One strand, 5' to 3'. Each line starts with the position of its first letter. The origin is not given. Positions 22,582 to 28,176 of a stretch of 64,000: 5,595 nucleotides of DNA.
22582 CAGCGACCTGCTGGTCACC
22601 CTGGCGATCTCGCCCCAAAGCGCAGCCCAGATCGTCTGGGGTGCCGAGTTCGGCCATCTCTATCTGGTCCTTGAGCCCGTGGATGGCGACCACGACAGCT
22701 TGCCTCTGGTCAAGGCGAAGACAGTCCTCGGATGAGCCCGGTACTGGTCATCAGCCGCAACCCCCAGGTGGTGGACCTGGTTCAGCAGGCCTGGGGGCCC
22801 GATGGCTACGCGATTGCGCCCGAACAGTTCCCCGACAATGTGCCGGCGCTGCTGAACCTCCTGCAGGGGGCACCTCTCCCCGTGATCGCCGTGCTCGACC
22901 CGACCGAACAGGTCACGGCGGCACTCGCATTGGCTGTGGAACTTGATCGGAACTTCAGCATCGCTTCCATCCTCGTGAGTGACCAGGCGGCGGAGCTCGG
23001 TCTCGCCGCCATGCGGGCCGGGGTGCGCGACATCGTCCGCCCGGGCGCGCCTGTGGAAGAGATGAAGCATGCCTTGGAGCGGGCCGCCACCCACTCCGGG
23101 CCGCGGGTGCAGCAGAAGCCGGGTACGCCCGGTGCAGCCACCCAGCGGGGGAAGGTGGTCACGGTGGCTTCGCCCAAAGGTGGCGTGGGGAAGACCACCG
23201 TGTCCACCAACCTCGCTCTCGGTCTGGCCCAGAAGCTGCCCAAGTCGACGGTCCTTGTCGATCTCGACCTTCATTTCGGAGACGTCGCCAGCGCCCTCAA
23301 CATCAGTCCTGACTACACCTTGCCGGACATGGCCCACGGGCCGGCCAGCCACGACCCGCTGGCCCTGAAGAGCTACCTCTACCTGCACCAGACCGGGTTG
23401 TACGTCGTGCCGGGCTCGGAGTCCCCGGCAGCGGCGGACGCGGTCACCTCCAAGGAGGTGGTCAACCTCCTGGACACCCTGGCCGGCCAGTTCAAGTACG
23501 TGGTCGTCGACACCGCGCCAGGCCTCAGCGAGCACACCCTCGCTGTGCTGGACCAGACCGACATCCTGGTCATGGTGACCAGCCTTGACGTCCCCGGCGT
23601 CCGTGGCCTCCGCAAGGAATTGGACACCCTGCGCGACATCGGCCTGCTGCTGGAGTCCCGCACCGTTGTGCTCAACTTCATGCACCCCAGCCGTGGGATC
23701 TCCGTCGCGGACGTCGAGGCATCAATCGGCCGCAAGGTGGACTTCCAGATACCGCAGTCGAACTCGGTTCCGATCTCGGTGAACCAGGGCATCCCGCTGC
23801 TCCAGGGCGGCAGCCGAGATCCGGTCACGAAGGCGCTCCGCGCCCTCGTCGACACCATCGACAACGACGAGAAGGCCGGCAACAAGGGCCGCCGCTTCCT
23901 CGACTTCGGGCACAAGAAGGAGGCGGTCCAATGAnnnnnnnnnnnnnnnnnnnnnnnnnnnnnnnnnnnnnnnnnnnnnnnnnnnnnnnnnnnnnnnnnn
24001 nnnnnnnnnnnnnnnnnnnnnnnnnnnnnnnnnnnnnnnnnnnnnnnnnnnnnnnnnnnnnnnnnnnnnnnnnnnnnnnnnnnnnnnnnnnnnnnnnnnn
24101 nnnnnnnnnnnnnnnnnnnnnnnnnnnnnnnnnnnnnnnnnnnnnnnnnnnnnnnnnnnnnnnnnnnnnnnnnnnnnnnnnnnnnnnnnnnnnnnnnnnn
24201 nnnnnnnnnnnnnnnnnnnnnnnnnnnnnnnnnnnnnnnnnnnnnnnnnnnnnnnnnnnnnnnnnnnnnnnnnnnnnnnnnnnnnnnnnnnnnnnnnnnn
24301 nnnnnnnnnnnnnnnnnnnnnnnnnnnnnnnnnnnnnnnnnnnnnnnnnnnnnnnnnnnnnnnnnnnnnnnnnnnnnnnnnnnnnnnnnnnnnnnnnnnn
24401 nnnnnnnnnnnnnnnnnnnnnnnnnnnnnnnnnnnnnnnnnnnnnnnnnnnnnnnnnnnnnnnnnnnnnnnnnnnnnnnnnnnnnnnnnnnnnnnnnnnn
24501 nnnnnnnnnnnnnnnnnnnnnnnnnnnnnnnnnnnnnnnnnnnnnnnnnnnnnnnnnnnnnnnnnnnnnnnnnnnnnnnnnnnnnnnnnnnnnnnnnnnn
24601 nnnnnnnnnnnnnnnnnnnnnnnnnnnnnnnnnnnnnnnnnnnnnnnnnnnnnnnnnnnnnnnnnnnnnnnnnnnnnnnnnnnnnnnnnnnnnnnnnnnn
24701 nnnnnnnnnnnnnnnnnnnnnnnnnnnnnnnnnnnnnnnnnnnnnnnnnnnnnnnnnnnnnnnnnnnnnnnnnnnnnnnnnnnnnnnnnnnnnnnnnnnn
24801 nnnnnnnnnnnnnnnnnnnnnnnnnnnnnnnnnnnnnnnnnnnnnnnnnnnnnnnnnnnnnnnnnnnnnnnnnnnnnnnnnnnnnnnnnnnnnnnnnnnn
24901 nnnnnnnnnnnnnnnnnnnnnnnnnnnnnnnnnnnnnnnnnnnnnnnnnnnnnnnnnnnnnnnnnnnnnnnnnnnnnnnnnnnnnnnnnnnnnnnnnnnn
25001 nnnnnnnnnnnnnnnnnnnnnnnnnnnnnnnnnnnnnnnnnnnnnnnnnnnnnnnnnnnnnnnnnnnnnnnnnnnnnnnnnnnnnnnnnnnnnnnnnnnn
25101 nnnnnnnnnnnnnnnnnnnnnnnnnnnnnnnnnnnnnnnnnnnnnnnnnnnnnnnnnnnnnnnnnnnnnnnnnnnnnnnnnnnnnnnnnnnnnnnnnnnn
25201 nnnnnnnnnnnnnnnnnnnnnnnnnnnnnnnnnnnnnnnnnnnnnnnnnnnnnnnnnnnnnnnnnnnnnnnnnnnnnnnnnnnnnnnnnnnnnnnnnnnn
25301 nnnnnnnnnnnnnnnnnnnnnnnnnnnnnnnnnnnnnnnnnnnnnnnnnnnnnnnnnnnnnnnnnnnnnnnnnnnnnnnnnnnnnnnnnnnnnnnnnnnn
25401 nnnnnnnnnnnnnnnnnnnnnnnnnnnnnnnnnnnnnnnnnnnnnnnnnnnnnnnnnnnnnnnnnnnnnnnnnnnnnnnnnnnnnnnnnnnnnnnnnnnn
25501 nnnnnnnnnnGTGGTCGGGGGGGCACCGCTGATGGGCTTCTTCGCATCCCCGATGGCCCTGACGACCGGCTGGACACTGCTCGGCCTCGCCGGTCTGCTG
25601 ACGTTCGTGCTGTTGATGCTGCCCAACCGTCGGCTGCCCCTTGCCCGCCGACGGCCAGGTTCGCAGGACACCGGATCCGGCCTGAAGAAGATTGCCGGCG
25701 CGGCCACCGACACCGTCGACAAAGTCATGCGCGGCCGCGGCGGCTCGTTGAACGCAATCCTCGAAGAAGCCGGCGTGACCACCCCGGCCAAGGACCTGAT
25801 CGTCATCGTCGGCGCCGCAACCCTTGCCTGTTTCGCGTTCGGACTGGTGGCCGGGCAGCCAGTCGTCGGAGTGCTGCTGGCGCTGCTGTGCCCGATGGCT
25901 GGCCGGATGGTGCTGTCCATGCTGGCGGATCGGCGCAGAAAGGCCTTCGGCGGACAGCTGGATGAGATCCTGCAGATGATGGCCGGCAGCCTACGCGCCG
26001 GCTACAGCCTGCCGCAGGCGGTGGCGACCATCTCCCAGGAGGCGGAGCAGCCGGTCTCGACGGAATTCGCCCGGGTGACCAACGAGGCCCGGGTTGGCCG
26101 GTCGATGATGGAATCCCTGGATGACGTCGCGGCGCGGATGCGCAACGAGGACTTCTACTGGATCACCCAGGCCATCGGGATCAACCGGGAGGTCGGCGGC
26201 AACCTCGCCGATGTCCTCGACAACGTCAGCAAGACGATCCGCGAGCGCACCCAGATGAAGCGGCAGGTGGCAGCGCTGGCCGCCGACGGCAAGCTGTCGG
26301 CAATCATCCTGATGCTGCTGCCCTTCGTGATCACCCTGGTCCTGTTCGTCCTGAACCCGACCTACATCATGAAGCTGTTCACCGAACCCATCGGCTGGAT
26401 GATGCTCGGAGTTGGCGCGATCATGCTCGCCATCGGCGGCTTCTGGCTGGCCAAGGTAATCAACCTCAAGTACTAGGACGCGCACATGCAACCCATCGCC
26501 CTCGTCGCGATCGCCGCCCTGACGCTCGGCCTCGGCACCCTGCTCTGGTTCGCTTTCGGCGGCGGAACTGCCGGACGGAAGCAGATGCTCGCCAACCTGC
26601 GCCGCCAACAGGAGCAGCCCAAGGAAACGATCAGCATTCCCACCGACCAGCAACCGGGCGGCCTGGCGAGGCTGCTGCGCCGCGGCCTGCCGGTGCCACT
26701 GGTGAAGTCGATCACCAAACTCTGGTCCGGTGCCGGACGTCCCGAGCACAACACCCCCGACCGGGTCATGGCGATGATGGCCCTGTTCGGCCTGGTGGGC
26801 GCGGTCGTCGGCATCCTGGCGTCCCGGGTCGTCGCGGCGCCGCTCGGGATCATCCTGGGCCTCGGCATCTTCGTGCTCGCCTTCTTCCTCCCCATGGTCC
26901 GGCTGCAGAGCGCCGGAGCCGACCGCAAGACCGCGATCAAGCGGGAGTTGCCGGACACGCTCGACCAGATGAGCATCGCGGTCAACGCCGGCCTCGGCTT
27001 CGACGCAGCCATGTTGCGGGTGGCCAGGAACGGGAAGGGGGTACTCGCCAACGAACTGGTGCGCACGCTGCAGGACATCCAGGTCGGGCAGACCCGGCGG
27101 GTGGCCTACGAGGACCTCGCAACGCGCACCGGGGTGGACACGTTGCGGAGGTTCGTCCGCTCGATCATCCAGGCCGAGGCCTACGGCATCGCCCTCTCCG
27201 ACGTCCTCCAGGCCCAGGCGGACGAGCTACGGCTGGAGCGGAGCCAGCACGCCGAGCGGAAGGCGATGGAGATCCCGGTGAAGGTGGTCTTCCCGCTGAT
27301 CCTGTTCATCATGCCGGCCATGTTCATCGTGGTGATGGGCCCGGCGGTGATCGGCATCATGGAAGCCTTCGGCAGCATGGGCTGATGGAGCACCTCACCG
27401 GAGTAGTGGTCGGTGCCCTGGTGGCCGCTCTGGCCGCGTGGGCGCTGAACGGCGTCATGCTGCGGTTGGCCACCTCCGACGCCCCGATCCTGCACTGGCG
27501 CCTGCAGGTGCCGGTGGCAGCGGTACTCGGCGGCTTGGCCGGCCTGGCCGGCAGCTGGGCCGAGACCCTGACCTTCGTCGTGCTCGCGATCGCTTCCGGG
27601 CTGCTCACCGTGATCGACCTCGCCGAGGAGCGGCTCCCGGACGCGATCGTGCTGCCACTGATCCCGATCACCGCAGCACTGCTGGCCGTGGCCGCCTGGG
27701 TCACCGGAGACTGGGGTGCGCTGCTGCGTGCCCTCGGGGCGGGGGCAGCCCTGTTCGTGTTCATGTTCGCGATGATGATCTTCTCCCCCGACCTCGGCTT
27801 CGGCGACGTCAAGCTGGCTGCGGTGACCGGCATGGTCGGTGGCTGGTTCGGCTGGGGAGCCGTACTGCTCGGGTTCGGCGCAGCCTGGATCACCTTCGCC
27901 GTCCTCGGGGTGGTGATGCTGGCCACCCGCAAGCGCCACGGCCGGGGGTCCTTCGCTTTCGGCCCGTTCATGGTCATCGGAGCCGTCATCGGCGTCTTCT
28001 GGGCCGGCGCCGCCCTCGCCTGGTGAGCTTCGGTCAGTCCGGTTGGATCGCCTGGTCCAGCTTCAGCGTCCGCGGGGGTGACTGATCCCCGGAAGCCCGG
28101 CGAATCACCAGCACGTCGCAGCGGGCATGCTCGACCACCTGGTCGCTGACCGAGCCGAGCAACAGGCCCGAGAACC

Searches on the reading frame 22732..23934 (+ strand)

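Call 10: search_protein_families(library=pfam, proteins=[window:22732-23934:+])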
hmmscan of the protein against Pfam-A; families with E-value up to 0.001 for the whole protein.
window:22732-23934:+ (400 aa): 4 families
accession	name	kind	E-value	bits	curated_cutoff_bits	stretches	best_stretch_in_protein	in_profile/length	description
PF13614.12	AAA_31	-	7.1e-14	52.6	27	1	141-303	2-167/177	AAA domain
PF10609.15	ParA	-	1.4e-13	51.3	27.1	1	141-285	4-145/246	NUBPL iron-transfer P-loop NTPase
PF01656.29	CbiA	-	4.4e-10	40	25.4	1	143-355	1-124/125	CobQ/CobB/MinD/ParA nucleotide binding domain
PF02374.21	ArsA_ATPase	-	1.2e-06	28.4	24.3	1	146-179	6-38/305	Anion-transporting ATPase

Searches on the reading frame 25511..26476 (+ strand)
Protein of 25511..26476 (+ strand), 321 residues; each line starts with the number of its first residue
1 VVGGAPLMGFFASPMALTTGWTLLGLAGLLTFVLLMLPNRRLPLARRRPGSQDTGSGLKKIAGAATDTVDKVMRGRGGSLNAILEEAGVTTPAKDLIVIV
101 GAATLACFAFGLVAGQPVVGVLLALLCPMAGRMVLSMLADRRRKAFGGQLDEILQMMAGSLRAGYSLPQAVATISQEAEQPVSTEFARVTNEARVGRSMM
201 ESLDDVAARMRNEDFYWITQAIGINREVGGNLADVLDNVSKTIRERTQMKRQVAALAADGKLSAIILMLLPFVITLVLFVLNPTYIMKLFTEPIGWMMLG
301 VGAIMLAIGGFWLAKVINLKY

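Call 10: search_protein_families(library=pfam, proteins=[window:25511-26476:+])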
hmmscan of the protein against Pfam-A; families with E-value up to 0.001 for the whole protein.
window:25511-26476:+ (321 aa): 1 family
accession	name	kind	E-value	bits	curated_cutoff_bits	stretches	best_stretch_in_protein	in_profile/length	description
PF00482.28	T2SSF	-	1.2e-18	67.7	25.2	1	154-278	2-123/125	Type II secretion system (T2SS), protein F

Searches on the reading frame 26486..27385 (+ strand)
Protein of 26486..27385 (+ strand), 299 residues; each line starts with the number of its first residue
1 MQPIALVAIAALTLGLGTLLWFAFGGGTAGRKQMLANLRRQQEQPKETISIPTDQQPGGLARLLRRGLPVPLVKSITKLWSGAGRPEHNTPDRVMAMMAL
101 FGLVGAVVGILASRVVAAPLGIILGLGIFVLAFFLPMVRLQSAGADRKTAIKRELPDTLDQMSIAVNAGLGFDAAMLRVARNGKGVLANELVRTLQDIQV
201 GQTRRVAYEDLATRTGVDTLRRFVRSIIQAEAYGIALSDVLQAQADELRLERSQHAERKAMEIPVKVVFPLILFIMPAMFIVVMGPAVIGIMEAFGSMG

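Call 10: search_protein_families(library=pfam, proteins=[window:26486-27385:+])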
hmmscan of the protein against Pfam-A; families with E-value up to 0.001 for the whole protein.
window:26486-27385:+ (299 aa): 1 family
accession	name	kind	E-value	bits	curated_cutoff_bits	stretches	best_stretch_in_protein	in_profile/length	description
PF00482.28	T2SSF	-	2.6e-21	76.3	25.2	1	159-284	2-124/125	Type II secretion system (T2SS), protein F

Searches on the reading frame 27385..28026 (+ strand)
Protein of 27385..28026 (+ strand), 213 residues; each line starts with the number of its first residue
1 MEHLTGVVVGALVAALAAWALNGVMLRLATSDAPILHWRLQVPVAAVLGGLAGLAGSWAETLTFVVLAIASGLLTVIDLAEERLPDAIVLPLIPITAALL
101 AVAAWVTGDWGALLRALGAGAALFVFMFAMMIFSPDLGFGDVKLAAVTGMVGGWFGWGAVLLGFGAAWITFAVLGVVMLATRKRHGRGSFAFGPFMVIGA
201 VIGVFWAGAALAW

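Call 22: search_protein_families(library=pfam, proteins=[window:27385-28026:+])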
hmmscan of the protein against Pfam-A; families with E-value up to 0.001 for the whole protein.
window:27385-28026:+ (213 aa): 1 family
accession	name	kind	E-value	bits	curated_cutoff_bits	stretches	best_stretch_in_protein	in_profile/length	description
PF01478.23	Peptidase_A24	-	9.6e-07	29.6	26.5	1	66-175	2-103/104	Type IV leader peptidase family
